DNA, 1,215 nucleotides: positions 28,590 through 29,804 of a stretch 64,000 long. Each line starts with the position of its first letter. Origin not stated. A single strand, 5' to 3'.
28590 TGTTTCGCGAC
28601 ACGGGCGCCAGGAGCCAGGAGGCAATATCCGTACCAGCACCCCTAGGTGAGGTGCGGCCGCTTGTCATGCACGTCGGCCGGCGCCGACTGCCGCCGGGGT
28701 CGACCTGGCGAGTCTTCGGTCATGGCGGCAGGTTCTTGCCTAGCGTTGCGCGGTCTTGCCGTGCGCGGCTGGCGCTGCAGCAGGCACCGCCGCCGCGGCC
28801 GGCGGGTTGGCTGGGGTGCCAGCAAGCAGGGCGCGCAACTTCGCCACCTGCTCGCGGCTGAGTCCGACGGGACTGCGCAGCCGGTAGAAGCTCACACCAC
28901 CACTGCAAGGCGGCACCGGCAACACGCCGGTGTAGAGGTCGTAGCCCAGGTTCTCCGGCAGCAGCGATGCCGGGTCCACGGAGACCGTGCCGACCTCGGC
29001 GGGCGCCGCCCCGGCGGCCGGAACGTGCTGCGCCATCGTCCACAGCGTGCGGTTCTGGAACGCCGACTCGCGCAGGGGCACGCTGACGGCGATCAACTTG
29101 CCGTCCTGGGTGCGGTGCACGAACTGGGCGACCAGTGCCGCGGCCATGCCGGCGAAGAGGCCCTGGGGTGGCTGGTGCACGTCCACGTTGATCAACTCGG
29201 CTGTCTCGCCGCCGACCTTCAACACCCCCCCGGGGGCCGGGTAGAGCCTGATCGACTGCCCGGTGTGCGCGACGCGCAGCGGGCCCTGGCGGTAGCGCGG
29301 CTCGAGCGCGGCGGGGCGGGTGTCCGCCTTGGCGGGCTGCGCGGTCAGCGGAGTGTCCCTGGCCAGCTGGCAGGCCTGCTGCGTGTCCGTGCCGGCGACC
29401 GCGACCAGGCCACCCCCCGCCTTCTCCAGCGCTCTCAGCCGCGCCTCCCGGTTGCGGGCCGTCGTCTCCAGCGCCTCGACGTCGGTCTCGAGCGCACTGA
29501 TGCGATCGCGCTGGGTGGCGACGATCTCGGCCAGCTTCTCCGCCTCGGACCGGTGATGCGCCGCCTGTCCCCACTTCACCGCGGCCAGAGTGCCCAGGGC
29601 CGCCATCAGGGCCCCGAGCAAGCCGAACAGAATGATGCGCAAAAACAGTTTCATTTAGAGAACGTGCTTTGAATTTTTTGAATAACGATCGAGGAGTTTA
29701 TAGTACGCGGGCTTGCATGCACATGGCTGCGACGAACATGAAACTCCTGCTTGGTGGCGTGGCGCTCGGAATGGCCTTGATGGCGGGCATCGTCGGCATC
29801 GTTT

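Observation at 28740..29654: Zinc-less alpha-carbonic anhydrase pseudoenzyme tethered to the membrane inside the flagellar locus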

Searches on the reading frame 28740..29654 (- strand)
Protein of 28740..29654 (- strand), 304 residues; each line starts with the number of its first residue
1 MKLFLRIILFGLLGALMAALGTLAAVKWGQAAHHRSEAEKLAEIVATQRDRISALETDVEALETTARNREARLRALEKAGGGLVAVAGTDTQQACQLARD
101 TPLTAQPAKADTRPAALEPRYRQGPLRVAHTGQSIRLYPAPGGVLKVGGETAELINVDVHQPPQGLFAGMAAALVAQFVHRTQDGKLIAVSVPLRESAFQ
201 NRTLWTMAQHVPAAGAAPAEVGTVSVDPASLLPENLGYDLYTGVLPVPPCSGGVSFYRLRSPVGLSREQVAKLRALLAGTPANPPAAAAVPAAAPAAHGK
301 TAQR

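Call 3: search_protein_families(library=pfam, proteins=[window:28740-29654:-], max_evalue=1)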
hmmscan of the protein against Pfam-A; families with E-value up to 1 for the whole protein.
window:28740-29654:- (304 aa): 5 families
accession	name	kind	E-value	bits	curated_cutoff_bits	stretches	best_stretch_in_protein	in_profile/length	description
PF00194.26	Carb_anhydrase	-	3.1e-07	30.7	27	1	186-282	130-229/254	Eukaryotic-type carbonic anhydrase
PF10805.13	DUF2730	-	0.0036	17.8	24.9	1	10-65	7-62/102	Protein of unknown function (DUF2730)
PF04102.17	SlyX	-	0.041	15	30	1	31-75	12-56/67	SlyX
PF10046.14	BLOC1_2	-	0.17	12.7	33.4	1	35-78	50-93/96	Biogenesis of lysosome-related organelles complex-1 subunit 2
PF23991.1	DUF7310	-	0.33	11.9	40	1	37-86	18-66/83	Coiled-coil region of unknown function (DUF7310)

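Call 4: search_solved_structures(query=window:28740-29654:-, max_evalue=10, show_alignments=3)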
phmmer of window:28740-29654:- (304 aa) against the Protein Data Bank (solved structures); distinct sequences matched with E-value up to 10: 229 (the best 60 are shown).
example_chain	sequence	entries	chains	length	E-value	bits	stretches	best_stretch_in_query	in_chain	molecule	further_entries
5hpj_A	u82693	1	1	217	8.9e-18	68.2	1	99-284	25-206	Carbonic anhydrase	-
6eki_A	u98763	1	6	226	5.5e-17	65.7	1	117-284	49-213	Carbonic anhydrase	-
6im0_A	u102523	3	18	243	1.7e-16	64.1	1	111-284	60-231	Carbonic anhydrase (Carbonate dehydratase)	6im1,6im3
4xz5_A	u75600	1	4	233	4.8e-15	59.3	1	101-284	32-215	Carbonic anhydrase, alpha family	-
4c3t_A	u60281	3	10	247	7.3e-15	58.7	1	118-283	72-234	CARBONATE DEHYDRATASE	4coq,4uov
4g7a_A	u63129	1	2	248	2.2e-14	57.1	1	117-285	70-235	Carbonate dehydratase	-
8w7x_A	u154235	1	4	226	3.1e-12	50.1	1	126-279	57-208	SPS_Carbon Anhydrase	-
1kop_A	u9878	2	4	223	7.1e-12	48.9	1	112-285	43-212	CARBONIC ANHYDRASE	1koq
8dpc_A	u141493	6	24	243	9.2e-12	48.5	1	112-285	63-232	Carbonic anhydrase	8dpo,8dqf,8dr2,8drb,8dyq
4ygf_A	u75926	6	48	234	3.5e-10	43.3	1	117-286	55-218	Alpha-carbonic anhydrase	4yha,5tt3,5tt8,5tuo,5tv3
4xfw_A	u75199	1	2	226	4.5e-10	43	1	117-286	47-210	Alpha-carbonic anhydrase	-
4x5s_A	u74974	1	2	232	1.4e-08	38.1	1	127-279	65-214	Carbonic anhydrase (Carbonate dehydratase)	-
4twl_A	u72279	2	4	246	5.1e-08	36.2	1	116-276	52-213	Dioscorin 5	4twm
4pxx_A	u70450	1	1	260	5.8e-08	36.1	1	224-281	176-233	Carbonic anhydrase 2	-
1z97_A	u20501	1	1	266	1e-07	35.2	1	224-287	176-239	Carbonic anhydrase III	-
1lg5_A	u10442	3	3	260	3e-07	33.7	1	224-280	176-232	Carbonic anhydrase II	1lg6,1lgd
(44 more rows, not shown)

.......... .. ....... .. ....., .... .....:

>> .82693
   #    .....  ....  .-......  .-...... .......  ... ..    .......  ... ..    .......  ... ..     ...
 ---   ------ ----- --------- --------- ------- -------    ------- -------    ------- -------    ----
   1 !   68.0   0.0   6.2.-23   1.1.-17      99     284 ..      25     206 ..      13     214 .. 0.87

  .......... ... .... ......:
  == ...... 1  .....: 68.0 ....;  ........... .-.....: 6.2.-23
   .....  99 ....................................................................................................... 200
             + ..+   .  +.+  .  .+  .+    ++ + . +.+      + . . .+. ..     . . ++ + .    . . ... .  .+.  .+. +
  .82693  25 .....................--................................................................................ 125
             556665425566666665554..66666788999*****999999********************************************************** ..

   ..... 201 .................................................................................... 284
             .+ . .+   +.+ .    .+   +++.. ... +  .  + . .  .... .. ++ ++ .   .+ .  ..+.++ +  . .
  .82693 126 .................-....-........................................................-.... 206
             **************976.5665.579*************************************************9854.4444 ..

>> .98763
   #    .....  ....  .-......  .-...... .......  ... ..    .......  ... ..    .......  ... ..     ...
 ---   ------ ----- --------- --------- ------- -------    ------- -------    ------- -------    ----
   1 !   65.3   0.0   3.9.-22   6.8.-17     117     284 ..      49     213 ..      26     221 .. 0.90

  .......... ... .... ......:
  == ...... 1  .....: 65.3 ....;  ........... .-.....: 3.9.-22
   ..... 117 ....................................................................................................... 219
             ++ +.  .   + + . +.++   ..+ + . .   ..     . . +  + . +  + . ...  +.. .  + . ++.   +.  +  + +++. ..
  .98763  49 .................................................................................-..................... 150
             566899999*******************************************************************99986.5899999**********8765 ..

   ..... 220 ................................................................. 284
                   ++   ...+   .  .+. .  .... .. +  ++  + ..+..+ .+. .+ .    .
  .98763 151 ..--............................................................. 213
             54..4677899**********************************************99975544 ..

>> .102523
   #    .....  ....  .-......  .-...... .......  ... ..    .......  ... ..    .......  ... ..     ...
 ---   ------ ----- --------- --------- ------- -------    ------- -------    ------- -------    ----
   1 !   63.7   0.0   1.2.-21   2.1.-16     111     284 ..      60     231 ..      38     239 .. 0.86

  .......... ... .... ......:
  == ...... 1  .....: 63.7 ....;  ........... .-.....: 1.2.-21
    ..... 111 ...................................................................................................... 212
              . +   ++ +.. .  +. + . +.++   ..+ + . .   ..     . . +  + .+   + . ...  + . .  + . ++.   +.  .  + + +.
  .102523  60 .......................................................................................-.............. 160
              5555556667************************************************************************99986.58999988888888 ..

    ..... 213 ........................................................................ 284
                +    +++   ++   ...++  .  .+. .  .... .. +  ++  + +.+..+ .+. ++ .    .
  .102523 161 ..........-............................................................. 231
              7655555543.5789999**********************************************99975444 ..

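Call 5: find_homologous_proteins(query=window:28740-29654:-, max_evalue=0.001)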
Query window:28740-29654:- (304 aa): 10 proteins with E <= 0.001 among 8000 candidates.
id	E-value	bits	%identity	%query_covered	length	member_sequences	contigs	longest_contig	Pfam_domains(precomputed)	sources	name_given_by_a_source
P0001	3.5e-189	645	100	100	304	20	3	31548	PF00194.27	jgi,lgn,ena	jgi:carbonic anhydrase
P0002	7.0e-169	579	91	92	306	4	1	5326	PF00194.27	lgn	-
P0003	1.8e-151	522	84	92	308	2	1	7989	PF00194.27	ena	-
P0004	8.9e-132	457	76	93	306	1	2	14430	PF00194.27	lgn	-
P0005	2.4e-111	390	65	96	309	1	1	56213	-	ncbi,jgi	jgi:carbonic anhydrase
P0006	7.8e-104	365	60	99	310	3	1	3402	-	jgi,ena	-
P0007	7.9e-95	336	60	91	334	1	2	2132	PF00194.27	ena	-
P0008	1.4e-61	227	41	90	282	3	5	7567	PF00194.27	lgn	-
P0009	1.7e-44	171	38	91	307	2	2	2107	PF00194.27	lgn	-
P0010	5.5e-14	71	34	53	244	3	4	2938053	PF00194.27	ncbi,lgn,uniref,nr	ncbi:MAG: carbonic anhydrase [Candidatus Electronema aureum]|uniref:carbonic anhydrase n=1 Tax=Candi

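Call 8: find_related_loci(query=A2, collection=genome_contigs, flank=10000)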
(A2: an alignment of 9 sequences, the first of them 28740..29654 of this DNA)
Query A2 (304 aa) in genome_contigs; peptide patterns used: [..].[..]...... (x = any residue, [..] = any of these).
37 stretches matched a pattern; 8 encode a relative of the query (tblastn E <= 1e-3); 8 distinct loci.
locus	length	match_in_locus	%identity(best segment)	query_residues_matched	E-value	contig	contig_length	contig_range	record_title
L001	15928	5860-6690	94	1-277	1e-171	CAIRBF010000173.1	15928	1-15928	MAG: uncultured beta proteobacterium isolate Loclat_bin-11913 genome assembly, contig: bin-11913:173/505, whole genome s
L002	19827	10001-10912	99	1-304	0e+0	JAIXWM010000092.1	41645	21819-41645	MAG: Rubrivivax sp. isolate D4_MAG_00017 pond_D4_MAG_00017_000000000150, whole genome shotgun sequence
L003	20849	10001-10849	38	26-277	2e-55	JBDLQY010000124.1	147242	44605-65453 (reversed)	MAG: Pseudomonadota bacterium isolate icacos_2019_sw_WHONDRS-S19S_0094_B_bin.139 scaffold_2060407, whole genome shotgun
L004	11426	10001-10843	38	26-277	2e-54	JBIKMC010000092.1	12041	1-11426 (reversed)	MAG: Burkholderiaceae bacterium isolate ME2014-08-29_3300036719_group5_bin84 Rohwer_bin2321_scaffold_6549_c1, whole geno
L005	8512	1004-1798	36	1-273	4e-51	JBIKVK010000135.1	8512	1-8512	MAG: Burkholderiaceae bacterium isolate ME2015-08-22_3300042470_group6_bin176 Rohwer_bin2324_scaffold_10637_c1, whole ge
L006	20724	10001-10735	36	21-273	2e-47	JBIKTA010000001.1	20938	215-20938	MAG: Burkholderiaceae bacterium isolate ME2015-07-07_3300042695_group6_bin47 Rohwer_bin2323_scaffold_1053_c1, whole geno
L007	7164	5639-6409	34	1-273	1e-41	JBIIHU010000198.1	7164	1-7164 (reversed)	MAG: Burkholderiaceae bacterium isolate ME2001-08-13pf_3300042453_group1_bin162 Rohwer_bin2084_scaffold_14709_c1, whole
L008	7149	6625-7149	36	20-205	7e-23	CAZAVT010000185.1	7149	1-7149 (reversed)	MAG TPA_asm: uncultured Burkholderiaceae bacterium isolate SRP193358_co1_797 genome assembly, contig: NODE_32677_length_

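Call 13: find_homologous_proteins(query=A1, max_evalue=0.00001)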
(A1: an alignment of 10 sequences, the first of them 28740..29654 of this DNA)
Query A1 (10 sequences) (304 aa, profile of the alignment): 246 proteins with E <= 0.00001 among 8000 candidates; the best 120 are listed.
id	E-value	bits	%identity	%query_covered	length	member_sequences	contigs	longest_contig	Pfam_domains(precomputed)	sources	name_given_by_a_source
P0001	6.6e-152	523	100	100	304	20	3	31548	PF00194.27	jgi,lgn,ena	jgi:carbonic anhydrase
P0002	1.6e-150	519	91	92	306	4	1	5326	PF00194.27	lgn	-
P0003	3.2e-149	514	84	92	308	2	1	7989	PF00194.27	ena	-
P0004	6.4e-141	487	76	93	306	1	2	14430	PF00194.27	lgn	-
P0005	7.9e-140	484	65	96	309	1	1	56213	-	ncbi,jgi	jgi:carbonic anhydrase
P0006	2.6e-134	465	60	99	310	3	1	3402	-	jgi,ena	-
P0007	6.6e-128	444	60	91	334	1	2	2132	PF00194.27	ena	-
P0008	3.6e-122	426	41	90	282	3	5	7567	PF00194.27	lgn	-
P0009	3.4e-111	390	38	91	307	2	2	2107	PF00194.27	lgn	-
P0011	1.0e-102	362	37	90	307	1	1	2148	PF00194.27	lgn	-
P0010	3.8e-72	261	34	53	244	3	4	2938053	PF00194.27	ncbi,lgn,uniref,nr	ncbi:MAG: carbonic anhydrase [Candidatus Electronema aureum]|uniref:carbonic anhydrase n=1 Tax=Candi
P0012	3.1e-58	216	33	53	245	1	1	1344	PF00194.27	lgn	-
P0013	2.6e-56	209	32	53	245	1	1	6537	PF00194.27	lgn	-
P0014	4.8e-56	208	34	53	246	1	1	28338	PF00194.27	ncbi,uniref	ncbi:carbonic anhydrase [Candidatus Electronema sp. JC]|uniref:carbonic anhydrase n=1 Tax=Candidatus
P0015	6.7e-56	208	33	53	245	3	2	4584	PF00194.27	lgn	-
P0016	9.4e-56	207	34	52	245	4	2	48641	PF00194.27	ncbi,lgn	-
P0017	1.2e-55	207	33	57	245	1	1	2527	PF00194.27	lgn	-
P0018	1.3e-55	207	32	56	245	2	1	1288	PF00194.27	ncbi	-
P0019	1.7e-54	203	34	52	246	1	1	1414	PF00194.27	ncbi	-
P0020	1.8e-54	203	32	59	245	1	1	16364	PF00194.27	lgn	-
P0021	6.1e-54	202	37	47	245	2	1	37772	PF00194.27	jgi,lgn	jgi:carbonic anhydrase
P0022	1.3e-53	200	30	53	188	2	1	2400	PF00194.27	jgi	jgi:carbonic anhydrase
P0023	3.1e-53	199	34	53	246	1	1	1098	PF00194.27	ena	-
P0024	5.2e-51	192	32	52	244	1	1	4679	PF00194.27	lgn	-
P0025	1.1e-50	191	34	56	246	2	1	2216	PF00194.27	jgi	jgi:carbonic anhydrase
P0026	1.3e-50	191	33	53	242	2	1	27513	PF00194.27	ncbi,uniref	ncbi:carbonic anhydrase [Candidatus Electronema sp. JM]|uniref:carbonic anhydrase n=1 Tax=Candidatus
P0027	1.1e-49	188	31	52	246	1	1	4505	PF00194.27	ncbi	-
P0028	1.2e-48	184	29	52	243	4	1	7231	PF00194.27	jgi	jgi:carbonic anhydrase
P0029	2.8e-48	183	29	58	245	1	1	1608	PF00194.27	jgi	jgi:carbonic anhydrase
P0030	8.2e-47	178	34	56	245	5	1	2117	PF00194.27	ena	-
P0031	1.4e-46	177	30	58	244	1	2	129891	PF00194.27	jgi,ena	-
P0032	1.7e-46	177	31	58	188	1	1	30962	PF00194.27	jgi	jgi:carbonic anhydrase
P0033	4.6e-46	176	30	56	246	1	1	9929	PF00194.27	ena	-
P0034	1.9e-45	174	31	58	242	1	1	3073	PF00194.27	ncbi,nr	ncbi:MAG: carbonic anhydrase family protein [Candidatus Electrothrix sp. EH2]|nr:carbonic anhydrase 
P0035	2.4e-45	173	31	53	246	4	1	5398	PF00194.27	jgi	jgi:carbonic anhydrase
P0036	9.9e-45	171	27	63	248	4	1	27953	PF00194.27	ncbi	-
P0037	3.4e-44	170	34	54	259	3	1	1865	PF00194.27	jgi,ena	-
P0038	4.2e-44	169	32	73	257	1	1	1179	PF00194.27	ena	-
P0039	9.0e-44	168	28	53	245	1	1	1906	PF00194.27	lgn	-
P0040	1.0e-43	168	29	52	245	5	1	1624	PF00194.27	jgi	jgi:carbonic anhydrase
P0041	1.6e-43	167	29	61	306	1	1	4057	PF00194.27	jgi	jgi:carbonic anhydrase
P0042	1.7e-43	167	32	52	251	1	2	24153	PF00194.27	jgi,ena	-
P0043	2.0e-43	167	33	64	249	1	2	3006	PF00194.27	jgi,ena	jgi:carbonic anhydrase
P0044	2.3e-43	167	29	50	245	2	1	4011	PF00194.27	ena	-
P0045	3.6e-43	166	32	61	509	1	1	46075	PF00194.27,PF13557.13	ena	-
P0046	4.2e-43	166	31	53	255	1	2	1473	PF00194.27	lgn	-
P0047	4.4e-43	166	32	52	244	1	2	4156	PF00194.27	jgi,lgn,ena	-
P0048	4.6e-43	166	30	55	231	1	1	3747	PF00194.27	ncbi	-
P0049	4.2e-42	163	29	48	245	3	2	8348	PF00194.27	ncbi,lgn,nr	ncbi:MAG TPA: carbonic anhydrase family protein [Desulfobulbaceae bacterium]|nr:carbonic anhydrase f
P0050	5.2e-42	162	29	54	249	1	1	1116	PF00194.27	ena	-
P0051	7.1e-42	162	32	52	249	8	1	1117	PF00194.27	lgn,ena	-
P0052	8.4e-42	162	31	54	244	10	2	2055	PF00194.27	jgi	jgi:carbonic anhydrase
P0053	1.1e-41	161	31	50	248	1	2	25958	PF00194.27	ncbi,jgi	-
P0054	1.1e-41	161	34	56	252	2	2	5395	PF00194.27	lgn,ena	-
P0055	1.5e-41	161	27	63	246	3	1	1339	PF00194.27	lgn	-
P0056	1.7e-41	161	36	53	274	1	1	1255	PF00194.27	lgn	-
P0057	2.5e-41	160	30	56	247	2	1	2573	PF00194.27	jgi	-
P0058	2.9e-41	160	30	61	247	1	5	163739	PF00194.27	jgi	jgi:carbonic anhydrase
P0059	6.1e-41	159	30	60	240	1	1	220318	PF00194.27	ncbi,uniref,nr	ncbi:carbonic anhydrase [Chitinilyticum piscinae]|uniref:carbonic anhydrase n=1 Tax=Chitinilyticum p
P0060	9.2e-41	158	28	53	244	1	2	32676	PF00194.27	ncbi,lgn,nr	ncbi:MAG: carbonic anhydrase [Gammaproteobacteria bacterium]|nr:MAG: carbonic anhydrase [Gammaproteo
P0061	1.8e-40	157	32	56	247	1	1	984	PF00194.27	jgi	jgi:carbonic anhydrase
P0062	1.8e-40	157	31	60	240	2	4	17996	PF00194.27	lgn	-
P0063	3.6e-40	156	30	56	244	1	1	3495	PF00194.27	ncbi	-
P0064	5.2e-40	156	35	51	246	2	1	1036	PF00194.27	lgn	-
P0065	6.2e-40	156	28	60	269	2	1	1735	PF00194.27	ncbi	-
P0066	1.0e-39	155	32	53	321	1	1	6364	PF00194.27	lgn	-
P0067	1.2e-39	155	30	54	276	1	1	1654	PF00194.27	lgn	-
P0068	1.4e-39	154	29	56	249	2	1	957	PF00194.27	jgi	-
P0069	1.5e-39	154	28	54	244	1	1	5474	PF00194.27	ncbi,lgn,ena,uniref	ncbi:carbonic anhydrase family protein [Candidatus Albibeggiatoa sp. nov. BB20]|uniref:carbonic anhy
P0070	5.0e-39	153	29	54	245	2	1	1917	PF00194.27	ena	-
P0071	5.1e-39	153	28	61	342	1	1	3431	PF00194.27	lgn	-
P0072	6.2e-39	152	27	58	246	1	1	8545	PF00194.27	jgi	-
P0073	8.1e-39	152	27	53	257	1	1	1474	PF00194.27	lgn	-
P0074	8.5e-39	152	32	52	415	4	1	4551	PF00194.27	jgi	-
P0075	8.7e-39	152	34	51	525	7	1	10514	PF00194.27,PF16747.11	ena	-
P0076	1.1e-38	151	31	58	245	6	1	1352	PF00194.27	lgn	-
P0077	1.3e-38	151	31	52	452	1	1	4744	PF00194.27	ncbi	-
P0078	3.4e-38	150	28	58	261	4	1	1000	PF00194.27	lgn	-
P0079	9.5e-38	148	29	52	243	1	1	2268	PF00194.27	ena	-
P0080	9.6e-38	148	28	63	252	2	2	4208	PF00194.27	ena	-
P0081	1.2e-37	148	24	75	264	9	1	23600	PF00194.27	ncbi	-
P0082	3.6e-37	146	24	59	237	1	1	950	PF00194.27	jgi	jgi:carbonic anhydrase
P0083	3.7e-37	146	33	54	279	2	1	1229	PF00194.27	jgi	jgi:carbonic anhydrase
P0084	4.0e-37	146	28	53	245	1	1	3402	PF00194.27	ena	-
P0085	4.8e-37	146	27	54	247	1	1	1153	PF00194.27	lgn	-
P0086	6.6e-37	146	27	56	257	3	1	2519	PF00194.27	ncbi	-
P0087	8.6e-37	145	28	54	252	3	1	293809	PF00194.27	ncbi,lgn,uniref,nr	ncbi:carbonic anhydrase [Desulfopila aestuarii]|uniref:Carbonic anhydrase n=1 Tax=Desulfopila aestua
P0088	1.3e-36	145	29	61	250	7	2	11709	PF00194.27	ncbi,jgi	jgi:carbonic anhydrase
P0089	1.4e-36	145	27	56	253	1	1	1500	PF00194.27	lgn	-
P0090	1.6e-36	144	29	55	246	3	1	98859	PF00194.27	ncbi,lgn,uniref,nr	ncbi:carbonic anhydrase [Thiorhodococcus minor]|uniref:Carbonic anhydrase n=1 Tax=Thiorhodococcus mi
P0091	1.7e-36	144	26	56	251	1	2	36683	PF00194.27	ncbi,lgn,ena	-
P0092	2.7e-36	144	28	50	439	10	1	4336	PF00194.27,PF16747.11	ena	-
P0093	4.0e-36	143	30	53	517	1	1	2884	PF00194.27,PF16747.11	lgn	-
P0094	4.8e-36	143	35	52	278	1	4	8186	PF00194.27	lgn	-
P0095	5.2e-36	143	25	53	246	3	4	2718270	PF00194.27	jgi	-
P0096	6.9e-36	142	26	56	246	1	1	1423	PF00194.27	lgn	-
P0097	8.0e-36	142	26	57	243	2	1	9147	PF00194.27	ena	-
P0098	1.9e-35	141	27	55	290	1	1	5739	PF00194.27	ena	-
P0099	2.3e-35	141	28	54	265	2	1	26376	PF00194.27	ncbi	-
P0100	3.2e-35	140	26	70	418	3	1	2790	PF00194.27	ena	-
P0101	3.7e-35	140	27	59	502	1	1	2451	PF00194.27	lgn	-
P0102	4.1e-35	140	31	52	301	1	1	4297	PF00194.27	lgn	-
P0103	4.9e-35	139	28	57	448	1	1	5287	PF00194.27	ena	-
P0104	6.4e-35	139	33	50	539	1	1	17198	PF00194.27,PF16747.11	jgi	jgi:carbonic anhydrase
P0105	6.9e-35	139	29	59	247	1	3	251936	PF00194.27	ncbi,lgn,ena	ncbi:MAG: carbonic anhydrase family protein [Thiotrichaceae bacterium]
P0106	1.2e-34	138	31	58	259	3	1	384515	PF00194.27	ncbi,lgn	-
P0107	1.4e-34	138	27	52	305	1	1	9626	PF00194.27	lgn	-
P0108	1.4e-34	138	29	62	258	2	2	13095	PF00194.27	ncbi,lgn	-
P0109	2.4e-34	137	30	51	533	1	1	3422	PF00194.27,PF16747.11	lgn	-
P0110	2.8e-34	137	32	51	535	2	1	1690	PF00194.27,PF16747.11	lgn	-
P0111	3.5e-34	137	26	54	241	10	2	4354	PF00194.27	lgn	-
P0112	4.5e-34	136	33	51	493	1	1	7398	PF00194.27,PF16747.11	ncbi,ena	-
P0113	7.0e-34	136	27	54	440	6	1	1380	PF00194.27,PF16747.11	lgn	-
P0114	7.1e-34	136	33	50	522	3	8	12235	PF00194.27,PF16747.11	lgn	-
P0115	9.5e-34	135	26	61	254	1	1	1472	PF00194.27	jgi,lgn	jgi:carbonic anhydrase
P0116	1.2e-33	135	27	53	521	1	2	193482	PF00194.27,PF16747.11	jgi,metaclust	metaclust:\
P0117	1.7e-33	134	30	60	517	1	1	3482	PF00194.27,PF16747.11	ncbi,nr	ncbi:MAG TPA: carbonic anhydrase family protein, partial [Rhodocyclaceae bacterium]|nr:carbonic anhy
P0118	2.8e-33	134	31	57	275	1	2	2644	PF00194.27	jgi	jgi:carbonic anhydrase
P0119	3.0e-33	134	29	50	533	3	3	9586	PF00194.27,PF16747.11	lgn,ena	-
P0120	3.3e-33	133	31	54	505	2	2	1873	PF00194.27,PF16747.11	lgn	-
